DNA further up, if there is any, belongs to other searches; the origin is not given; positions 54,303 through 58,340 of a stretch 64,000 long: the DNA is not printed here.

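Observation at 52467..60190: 35-bp sequence repeated three times, same orientation, each just upstream of a minus-strand gene; two copies abut truncated genes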

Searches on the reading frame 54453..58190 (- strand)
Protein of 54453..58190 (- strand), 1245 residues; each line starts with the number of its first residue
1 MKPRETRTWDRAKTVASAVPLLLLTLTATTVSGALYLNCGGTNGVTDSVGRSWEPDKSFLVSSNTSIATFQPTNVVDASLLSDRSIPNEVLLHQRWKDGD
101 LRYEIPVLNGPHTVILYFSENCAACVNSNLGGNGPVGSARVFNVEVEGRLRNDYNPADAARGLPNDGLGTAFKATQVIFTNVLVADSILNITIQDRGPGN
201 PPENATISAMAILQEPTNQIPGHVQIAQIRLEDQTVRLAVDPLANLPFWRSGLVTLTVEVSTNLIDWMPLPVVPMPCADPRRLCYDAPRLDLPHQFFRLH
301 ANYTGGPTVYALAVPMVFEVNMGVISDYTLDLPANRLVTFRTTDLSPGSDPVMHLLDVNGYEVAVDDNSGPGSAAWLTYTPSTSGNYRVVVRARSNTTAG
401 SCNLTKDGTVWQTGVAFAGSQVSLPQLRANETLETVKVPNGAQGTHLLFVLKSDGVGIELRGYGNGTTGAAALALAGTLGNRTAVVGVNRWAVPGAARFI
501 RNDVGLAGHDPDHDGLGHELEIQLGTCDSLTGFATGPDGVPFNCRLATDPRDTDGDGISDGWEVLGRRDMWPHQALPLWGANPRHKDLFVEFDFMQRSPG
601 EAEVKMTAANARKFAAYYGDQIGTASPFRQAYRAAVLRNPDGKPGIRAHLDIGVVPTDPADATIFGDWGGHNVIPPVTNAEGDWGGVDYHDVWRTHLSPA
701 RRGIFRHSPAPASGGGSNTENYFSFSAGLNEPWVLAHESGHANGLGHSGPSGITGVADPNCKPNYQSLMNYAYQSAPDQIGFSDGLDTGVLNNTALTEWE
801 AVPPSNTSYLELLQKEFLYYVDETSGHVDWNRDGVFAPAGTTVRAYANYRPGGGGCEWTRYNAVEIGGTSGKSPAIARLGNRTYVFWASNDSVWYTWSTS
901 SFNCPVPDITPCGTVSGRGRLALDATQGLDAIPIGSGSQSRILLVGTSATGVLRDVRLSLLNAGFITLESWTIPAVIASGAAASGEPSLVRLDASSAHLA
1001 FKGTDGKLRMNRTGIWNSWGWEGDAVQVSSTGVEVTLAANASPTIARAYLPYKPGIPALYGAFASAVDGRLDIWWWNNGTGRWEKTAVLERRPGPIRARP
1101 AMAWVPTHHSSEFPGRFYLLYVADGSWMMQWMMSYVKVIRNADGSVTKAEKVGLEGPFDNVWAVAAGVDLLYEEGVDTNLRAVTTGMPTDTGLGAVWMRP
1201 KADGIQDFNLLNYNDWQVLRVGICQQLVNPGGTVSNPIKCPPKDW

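Call 16: search_protein_families(library=pfam, proteins=[window:54453-58190:-])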
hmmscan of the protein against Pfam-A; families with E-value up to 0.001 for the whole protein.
window:54453-58190:- (1245 aa): 3 families
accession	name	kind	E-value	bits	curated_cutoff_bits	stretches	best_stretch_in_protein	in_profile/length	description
PF13583.11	Reprolysin_4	-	2.4e-05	24.5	22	1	725-777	129-181/203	Metallo-peptidase family M12B Reprolysin-like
PF18884.5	TSP3_bac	-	0.00031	21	25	1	552-564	1-13/22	Bacterial TSP3 repeat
PF13688.12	Reprolysin_5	-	0.00069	20.3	27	1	727-774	137-189/196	Metallo-peptidase family M12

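Call 40: find_homologous_proteins(query=window:54456-58190:-)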
Query window:54456-58190:- (1245 aa): 25 proteins with E <= 0.001 among 8000 candidates.
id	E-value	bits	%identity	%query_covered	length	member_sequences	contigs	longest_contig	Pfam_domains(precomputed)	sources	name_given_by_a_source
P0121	0.0e+0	2919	100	100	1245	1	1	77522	PF11721.15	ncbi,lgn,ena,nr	ncbi:MAG: hypothetical protein EXS36_04495 [Pedosphaera sp.]|nr:hypothetical protein [Pedosphaera sp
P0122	0.0e+0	1845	84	75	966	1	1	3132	-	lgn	-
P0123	0.0e+0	1371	65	75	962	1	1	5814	-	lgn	-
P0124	0.0e+0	1255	60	75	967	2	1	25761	-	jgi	jgi:hypothetical protein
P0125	0.0e+0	1229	60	75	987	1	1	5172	-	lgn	-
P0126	0.0e+0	1229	60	75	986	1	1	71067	-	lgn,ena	-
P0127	0.0e+0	1228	61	73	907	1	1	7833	-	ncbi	-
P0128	0.0e+0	1191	59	75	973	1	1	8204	-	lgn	-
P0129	0.0e+0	1180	58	75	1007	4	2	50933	-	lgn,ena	-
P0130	0.0e+0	1061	53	73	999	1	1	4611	-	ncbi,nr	ncbi:MAG: hypothetical protein L0Z68_05830 [Gammaproteobacteria bacterium]|nr:hypothetical protein [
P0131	1.0e-76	277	53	22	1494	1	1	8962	PF01839.30,PF13517.13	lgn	-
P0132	7.8e-74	267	55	20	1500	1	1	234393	PF01839.30,PF13517.13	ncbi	-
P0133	6.1e-72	261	55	20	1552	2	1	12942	PF01839.30,PF13517.13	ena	-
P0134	2.7e-69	252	52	20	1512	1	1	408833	PF01839.30,PF13517.13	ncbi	-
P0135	4.4e-68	248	53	20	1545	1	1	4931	PF01839.30,PF13517.13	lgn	-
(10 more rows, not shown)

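Call 41: find_encoding_contigs(protein=P0121, flank=10000, max_places=6)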
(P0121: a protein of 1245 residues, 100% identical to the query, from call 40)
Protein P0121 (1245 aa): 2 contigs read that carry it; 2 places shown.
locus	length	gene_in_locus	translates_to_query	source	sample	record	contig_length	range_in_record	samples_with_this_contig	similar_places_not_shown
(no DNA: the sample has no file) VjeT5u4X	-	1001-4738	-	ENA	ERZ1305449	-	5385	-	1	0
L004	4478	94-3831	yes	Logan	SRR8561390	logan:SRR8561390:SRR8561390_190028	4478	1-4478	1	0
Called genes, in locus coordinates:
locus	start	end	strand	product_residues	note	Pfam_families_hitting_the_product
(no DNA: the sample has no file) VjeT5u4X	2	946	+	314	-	?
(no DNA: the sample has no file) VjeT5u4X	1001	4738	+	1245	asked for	PF11721:Malectin (weak)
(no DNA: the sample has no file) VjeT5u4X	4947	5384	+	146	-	?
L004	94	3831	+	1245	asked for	PF11721:Malectin (weak)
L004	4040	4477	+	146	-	?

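Call 42: find_encoding_contigs(protein=P0122, flank=10000, max_places=6)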
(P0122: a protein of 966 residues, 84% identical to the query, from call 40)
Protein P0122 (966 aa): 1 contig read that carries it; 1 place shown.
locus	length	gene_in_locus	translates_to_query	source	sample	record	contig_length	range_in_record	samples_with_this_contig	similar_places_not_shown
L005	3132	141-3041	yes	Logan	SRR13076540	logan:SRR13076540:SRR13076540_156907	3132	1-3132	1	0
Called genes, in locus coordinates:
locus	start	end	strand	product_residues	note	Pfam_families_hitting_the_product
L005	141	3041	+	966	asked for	-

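Call 47: find_encoding_contigs(protein=P0148, flank=10000, max_places=6)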
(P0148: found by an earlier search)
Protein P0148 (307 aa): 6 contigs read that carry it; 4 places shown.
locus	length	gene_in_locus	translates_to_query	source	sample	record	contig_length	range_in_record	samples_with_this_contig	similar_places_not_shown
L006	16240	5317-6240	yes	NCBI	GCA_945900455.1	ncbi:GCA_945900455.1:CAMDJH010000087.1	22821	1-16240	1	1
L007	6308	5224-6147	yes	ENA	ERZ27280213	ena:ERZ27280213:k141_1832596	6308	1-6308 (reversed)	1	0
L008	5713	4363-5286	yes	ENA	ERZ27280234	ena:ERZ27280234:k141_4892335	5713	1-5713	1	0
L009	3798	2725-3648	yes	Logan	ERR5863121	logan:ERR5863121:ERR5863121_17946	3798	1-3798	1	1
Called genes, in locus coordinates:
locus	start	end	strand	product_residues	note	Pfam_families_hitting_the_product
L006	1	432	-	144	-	?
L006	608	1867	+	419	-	PF00041:fn3 (faint)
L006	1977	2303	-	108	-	-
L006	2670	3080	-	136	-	PF14559:TPR_19 (faint), PF13431:TPR_17 (faint)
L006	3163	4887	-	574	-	-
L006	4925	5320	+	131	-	PF07578:LAB_N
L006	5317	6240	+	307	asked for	PF06283:ThuA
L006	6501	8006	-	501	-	PF07995:GSDH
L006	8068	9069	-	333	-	PF01408:GFO_IDH_MocA (weak), PF02826:2-Hacid_dh_C, PF03446:NAD_binding_2, PF03807:F420_oxidored (weak), PF14833:NAD_binding_11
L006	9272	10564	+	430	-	PF01408:GFO_IDH_MocA, PF22725:GFO_IDH_MocA_C3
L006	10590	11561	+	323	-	PF01261:AP_endonuc_2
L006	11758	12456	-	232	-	PF13507:GATase_5, PF01965:DJ-1_PfpI, PF07685:GATase_3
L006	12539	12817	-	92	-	PF02700:PurS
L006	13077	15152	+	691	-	PF23500:DUF7133, PF01436:NHL (faint), PF07995:GSDH (faint), PF23500:DUF7133, PF13646:HEAT_2 (faint)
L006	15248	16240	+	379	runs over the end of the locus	PF00034:Cytochrom_C (faint)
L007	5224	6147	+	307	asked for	PF06283:ThuA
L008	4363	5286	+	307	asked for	PF06283:ThuA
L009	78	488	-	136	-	PF14559:TPR_19 (faint), PF13431:TPR_17 (faint)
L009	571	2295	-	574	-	-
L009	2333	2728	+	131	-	PF07578:LAB_N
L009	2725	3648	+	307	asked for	PF06283:ThuA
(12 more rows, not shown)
